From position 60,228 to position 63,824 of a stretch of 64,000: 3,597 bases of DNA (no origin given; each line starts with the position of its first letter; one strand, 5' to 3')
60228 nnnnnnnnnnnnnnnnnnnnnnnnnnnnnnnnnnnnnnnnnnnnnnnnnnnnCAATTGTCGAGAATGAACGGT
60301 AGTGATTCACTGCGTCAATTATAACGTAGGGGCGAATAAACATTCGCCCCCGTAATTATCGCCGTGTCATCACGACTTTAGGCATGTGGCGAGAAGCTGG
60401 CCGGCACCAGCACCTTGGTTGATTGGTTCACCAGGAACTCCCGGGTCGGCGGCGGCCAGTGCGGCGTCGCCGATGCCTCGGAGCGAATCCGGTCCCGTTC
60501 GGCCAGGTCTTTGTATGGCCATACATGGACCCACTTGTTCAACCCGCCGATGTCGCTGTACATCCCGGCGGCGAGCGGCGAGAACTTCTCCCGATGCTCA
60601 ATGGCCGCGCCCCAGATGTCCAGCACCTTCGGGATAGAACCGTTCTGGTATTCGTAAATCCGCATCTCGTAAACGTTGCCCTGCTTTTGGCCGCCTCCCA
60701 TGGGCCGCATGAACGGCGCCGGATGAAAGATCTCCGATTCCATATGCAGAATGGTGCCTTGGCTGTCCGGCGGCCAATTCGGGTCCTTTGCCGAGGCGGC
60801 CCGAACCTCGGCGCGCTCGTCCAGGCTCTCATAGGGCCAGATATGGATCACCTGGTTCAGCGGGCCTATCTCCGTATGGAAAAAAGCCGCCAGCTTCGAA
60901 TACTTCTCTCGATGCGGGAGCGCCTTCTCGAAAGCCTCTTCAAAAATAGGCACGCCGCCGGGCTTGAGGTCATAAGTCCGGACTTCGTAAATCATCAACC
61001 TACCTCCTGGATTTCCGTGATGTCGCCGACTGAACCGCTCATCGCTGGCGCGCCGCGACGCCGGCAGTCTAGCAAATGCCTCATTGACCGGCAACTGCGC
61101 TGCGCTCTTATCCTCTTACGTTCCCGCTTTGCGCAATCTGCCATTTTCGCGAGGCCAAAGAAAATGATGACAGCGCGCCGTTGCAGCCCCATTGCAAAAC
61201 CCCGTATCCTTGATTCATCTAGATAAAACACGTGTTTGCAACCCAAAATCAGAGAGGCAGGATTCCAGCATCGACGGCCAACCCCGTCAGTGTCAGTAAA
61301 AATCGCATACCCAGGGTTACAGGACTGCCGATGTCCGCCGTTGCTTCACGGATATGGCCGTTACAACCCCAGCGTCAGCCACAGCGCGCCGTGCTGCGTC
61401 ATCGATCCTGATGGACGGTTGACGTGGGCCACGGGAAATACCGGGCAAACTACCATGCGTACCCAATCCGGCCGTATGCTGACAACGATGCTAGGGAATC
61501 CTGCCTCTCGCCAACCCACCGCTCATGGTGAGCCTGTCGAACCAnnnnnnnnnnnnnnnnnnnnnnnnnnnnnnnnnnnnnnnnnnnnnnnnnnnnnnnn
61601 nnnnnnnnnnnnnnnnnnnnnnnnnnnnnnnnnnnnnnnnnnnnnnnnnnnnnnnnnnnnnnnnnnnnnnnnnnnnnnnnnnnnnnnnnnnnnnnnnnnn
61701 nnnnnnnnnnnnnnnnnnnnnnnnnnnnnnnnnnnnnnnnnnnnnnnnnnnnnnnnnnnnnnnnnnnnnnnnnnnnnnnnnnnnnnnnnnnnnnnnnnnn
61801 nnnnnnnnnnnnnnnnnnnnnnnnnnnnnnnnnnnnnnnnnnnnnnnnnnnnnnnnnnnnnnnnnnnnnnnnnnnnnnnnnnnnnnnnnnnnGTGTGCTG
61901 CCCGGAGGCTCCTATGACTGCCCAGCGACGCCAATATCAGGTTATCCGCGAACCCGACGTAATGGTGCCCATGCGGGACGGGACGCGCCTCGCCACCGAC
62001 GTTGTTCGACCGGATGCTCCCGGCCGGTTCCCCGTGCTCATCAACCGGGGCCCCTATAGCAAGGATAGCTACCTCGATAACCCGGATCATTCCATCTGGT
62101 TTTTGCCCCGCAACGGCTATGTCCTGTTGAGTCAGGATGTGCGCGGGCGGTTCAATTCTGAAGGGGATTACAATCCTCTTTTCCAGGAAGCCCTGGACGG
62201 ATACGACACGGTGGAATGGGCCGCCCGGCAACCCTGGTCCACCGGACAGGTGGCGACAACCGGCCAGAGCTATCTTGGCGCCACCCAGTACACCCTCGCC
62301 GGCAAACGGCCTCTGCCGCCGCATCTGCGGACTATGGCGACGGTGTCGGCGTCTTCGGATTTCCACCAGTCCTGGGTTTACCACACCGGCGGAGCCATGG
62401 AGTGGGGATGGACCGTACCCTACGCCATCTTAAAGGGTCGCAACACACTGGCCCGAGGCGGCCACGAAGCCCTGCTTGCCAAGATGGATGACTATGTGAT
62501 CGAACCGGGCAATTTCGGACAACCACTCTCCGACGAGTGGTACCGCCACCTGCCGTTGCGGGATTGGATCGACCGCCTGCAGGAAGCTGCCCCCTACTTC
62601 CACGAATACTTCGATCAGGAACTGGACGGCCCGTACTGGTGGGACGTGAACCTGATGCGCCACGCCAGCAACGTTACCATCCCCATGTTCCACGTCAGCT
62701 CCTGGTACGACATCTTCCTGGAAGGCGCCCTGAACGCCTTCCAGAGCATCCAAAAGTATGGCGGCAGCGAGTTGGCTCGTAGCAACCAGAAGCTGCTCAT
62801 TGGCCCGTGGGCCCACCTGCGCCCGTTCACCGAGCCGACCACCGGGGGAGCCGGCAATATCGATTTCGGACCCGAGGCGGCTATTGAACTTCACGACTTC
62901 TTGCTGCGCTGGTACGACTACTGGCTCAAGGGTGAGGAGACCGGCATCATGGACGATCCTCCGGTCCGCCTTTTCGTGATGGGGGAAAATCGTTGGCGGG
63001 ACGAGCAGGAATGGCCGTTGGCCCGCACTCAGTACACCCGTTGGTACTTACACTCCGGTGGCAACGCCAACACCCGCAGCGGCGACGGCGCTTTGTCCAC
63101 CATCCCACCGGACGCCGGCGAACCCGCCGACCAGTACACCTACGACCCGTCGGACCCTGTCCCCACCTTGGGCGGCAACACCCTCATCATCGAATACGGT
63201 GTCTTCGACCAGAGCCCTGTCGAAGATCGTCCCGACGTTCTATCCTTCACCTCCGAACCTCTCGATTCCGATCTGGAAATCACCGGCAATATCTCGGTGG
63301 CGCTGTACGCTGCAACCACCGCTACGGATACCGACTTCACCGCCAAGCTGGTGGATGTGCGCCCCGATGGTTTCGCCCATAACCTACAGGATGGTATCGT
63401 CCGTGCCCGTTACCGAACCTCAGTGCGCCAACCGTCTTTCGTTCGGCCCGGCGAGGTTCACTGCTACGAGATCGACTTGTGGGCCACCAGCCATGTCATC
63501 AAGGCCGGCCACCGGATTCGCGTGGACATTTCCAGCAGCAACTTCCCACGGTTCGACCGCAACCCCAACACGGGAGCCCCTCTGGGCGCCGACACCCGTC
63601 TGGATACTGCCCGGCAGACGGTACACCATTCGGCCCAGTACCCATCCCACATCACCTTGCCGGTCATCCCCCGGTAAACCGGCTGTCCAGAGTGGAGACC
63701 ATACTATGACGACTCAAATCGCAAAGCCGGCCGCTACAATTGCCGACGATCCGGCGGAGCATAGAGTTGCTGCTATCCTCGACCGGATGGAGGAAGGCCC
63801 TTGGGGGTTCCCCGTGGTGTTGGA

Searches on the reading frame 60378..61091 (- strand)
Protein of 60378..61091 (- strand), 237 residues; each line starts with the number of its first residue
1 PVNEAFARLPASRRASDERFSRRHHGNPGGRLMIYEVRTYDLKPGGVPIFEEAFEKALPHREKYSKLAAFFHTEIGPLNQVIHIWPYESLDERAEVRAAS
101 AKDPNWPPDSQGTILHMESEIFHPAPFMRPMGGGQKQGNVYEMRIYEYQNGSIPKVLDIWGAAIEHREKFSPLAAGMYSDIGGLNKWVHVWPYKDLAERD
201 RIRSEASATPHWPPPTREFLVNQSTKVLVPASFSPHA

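Call 54: search_protein_families(library=pfam, proteins=[window:60378-61091:-], max_evalue=0.001)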
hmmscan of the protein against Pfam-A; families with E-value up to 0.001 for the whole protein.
window:60378-61091:- (237 aa): 1 family
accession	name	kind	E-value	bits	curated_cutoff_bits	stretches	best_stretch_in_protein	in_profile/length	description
PF07978.19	NIPSNAP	-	1.1e-47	160.8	22.3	2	35-127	1-100/102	NIPSNAP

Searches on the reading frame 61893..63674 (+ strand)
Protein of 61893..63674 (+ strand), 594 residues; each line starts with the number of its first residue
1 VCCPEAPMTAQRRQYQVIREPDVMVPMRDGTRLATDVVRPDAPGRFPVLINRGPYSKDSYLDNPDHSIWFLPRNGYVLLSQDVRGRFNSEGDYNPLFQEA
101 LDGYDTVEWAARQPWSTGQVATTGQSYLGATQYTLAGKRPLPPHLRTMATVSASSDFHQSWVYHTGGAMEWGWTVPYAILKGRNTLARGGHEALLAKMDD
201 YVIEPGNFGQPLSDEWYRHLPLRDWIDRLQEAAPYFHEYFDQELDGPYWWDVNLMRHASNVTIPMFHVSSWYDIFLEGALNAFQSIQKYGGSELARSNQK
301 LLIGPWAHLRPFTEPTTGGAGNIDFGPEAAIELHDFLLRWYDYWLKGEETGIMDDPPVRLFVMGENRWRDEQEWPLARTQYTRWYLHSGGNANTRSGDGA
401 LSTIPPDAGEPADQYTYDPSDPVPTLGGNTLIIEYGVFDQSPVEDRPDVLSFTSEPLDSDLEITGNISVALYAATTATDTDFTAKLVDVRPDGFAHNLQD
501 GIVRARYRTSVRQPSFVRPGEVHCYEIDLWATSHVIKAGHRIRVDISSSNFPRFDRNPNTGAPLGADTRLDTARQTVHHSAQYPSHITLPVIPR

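Call 54: search_protein_families(library=pfam, proteins=[window:61893-63674:+], max_evalue=0.001)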
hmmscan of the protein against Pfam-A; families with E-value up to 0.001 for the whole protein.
window:61893-63674:+ (594 aa): 2 families
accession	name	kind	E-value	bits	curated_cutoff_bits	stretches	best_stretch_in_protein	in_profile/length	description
PF08530.16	PepX_C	-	1.7e-55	188.7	22.5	1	351-587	2-216/217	X-Pro dipeptidyl-peptidase C-terminal non-catalytic domain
PF02129.25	Peptidase_S15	-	2e-52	178.9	23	1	29-309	1-261/262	X-Pro dipeptidyl-peptidase (S15 family)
